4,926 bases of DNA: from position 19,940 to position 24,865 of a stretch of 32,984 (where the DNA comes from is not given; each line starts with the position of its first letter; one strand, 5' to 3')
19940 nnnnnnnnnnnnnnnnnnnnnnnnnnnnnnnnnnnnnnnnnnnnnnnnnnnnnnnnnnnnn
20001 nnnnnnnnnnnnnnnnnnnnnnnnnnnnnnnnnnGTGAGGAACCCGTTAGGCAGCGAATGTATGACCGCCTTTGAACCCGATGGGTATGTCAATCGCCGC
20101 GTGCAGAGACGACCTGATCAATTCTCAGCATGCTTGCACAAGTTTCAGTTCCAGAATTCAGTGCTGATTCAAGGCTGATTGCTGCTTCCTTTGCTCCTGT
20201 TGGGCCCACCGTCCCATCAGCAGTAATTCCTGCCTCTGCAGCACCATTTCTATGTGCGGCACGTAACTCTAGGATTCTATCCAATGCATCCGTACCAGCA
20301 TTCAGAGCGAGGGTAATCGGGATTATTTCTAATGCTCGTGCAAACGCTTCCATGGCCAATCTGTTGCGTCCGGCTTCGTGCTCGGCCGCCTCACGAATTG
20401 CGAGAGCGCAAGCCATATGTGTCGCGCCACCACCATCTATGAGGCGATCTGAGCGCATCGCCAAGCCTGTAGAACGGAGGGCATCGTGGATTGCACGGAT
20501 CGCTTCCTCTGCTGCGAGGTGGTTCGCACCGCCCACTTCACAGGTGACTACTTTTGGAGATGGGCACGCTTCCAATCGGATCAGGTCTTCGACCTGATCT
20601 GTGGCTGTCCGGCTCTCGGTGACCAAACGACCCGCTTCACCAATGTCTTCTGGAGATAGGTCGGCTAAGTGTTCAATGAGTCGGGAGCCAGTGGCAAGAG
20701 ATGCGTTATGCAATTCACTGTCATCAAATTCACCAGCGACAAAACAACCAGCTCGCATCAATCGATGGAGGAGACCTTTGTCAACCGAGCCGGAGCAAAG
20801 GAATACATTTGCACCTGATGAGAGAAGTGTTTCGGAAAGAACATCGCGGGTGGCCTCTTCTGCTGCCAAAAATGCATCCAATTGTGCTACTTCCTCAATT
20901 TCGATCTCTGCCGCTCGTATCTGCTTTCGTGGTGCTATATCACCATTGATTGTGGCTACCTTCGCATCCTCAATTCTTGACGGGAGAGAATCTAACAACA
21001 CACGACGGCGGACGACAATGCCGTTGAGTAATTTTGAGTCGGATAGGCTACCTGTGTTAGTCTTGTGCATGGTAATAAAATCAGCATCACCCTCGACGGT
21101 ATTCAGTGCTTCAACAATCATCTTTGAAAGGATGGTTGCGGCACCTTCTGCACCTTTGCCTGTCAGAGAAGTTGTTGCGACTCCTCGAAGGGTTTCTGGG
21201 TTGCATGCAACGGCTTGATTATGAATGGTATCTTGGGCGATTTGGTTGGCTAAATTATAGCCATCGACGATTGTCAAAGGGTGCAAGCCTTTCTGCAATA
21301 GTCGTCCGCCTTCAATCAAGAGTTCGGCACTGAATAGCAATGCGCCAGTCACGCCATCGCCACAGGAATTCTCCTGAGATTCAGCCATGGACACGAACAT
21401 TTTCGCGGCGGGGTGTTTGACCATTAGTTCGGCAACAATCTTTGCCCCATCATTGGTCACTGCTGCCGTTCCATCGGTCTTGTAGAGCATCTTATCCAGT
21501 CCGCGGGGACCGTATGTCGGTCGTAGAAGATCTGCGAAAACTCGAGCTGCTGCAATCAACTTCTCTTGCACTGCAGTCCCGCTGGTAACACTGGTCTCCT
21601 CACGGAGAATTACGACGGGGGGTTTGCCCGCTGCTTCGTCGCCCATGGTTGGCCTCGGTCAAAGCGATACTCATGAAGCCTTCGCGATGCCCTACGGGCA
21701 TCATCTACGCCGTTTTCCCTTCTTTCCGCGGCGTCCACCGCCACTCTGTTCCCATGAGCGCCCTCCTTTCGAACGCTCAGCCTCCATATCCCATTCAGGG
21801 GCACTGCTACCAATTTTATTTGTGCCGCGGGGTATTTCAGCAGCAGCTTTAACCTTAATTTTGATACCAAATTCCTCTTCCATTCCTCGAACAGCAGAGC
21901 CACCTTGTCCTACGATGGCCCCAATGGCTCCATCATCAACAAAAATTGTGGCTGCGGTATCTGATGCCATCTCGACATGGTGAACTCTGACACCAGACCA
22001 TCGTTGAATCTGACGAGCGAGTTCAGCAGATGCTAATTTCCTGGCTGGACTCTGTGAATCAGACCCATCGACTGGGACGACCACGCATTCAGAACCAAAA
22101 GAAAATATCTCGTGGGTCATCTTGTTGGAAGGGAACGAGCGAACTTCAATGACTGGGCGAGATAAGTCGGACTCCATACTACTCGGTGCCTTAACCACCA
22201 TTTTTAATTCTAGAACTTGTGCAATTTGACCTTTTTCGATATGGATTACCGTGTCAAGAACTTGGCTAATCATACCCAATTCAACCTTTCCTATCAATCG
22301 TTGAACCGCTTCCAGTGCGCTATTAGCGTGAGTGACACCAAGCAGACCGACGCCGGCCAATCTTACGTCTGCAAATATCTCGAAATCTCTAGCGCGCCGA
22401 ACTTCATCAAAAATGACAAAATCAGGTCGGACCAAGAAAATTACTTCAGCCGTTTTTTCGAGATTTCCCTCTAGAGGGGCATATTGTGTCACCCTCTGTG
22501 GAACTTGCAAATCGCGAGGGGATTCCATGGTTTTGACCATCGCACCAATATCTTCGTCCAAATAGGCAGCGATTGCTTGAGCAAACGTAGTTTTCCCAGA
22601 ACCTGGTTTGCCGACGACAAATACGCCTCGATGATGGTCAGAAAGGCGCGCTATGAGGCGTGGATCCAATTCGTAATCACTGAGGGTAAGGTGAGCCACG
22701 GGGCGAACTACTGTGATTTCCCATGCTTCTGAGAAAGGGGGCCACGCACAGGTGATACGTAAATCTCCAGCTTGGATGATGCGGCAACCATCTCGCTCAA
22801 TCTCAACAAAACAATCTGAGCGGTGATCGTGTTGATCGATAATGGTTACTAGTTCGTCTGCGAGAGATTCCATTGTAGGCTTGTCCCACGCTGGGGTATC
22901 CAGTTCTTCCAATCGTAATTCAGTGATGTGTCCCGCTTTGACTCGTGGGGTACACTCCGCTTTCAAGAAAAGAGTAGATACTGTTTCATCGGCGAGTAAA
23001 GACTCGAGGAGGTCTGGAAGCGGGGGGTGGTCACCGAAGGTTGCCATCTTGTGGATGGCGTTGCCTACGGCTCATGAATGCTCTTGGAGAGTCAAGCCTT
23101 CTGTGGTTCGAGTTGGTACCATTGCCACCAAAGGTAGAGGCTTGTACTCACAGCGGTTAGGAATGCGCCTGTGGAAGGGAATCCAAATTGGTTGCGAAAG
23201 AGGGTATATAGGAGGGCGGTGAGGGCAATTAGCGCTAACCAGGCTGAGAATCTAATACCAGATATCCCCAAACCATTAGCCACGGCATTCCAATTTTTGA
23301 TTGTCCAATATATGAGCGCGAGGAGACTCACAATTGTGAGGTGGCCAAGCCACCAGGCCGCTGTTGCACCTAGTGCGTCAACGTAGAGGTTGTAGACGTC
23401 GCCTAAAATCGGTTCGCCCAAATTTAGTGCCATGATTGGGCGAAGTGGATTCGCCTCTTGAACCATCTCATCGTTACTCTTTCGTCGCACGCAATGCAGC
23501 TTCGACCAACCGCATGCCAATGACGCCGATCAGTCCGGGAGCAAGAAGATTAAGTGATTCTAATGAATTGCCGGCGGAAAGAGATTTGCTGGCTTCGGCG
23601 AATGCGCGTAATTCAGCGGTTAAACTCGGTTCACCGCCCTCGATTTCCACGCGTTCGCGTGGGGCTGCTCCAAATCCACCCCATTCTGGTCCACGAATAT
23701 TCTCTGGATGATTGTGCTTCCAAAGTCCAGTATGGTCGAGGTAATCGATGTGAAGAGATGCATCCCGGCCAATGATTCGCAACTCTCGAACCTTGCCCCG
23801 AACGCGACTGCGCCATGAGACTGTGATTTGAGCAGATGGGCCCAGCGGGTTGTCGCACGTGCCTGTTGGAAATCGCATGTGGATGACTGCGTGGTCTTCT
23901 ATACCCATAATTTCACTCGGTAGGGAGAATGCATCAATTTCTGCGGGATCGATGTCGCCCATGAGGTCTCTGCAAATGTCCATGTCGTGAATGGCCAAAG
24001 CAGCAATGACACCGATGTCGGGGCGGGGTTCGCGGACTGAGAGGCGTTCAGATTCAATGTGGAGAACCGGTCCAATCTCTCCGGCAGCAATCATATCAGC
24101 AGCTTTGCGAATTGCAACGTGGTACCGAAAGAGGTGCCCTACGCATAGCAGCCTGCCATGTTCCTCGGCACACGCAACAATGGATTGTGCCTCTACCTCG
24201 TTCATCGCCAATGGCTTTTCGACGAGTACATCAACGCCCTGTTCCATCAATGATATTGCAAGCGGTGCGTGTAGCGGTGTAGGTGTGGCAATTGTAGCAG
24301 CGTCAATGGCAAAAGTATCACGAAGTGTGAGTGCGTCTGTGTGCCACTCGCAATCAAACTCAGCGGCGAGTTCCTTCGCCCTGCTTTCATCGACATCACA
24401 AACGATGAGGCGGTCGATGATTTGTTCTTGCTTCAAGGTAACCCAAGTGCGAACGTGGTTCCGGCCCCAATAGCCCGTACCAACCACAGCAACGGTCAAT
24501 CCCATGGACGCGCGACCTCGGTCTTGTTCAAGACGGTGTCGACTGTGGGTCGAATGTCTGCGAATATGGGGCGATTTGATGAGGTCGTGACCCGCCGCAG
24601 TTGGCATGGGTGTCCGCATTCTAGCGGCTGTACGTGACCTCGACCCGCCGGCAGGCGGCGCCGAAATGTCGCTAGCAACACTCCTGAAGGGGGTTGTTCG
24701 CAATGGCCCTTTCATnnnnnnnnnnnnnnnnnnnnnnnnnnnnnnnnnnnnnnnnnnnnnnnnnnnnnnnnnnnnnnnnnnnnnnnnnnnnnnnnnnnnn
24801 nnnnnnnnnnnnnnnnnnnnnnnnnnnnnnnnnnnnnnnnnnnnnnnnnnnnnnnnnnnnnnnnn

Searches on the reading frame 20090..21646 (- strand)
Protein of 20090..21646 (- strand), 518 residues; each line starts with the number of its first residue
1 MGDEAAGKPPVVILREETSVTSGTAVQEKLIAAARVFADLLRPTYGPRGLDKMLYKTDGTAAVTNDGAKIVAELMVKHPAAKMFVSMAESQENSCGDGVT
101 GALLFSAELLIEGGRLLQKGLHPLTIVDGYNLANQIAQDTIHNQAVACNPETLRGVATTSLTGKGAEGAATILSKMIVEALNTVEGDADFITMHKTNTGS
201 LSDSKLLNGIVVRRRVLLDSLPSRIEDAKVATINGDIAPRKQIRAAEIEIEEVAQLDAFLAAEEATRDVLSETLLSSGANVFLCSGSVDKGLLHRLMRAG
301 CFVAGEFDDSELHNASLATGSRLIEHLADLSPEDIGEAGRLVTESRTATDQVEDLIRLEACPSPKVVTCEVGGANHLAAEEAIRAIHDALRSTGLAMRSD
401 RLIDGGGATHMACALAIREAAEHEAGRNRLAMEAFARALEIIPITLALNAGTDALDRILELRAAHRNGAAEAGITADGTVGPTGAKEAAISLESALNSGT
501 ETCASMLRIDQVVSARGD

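Call 93: search_protein_families(library=pfam, proteins=[window:20090-21646:-], max_evalue=0.00001)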
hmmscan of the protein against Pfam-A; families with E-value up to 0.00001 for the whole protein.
window:20090-21646:- (518 aa): 1 family
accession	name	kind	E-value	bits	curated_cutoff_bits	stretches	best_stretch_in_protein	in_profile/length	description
PF00118.29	Cpn60_TCP1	-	4.9e-112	375.6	34.3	1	38-515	2-488/490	TCP-1/cpn60 chaperonin family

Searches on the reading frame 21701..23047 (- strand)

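Call 93: search_protein_families(library=pfam, proteins=[window:21701-23047:-], max_evalue=0.00001)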
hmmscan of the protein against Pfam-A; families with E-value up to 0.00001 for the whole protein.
window:21701-23047:- (448 aa): 2 families
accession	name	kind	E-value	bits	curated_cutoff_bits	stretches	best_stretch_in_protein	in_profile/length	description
PF00437.27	T2SSE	-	5.1e-09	35.7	24.9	1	131-268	134-273/370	Type II/IV secretion system protein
PF00013.35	KH_1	-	4.7e-06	26.7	21.5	0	367-400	3-36/66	KH domain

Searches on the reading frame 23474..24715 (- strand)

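Call 93: search_protein_families(library=pfam, proteins=[window:23474-24715:-], max_evalue=0.00001)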
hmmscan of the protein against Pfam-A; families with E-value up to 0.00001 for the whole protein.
window:23474-24715:- (413 aa): 2 families
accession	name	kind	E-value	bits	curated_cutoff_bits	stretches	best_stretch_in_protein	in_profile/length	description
PF01408.29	GFO_IDH_MocA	-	4.1e-24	86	24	1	74-194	2-120/120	Oxidoreductase family, NAD-binding Rossmann fold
PF22725.1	GFO_IDH_MocA_C3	-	7.6e-11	42.5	27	1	202-321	1-123/124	GFO/IDH/MocA C-terminal domain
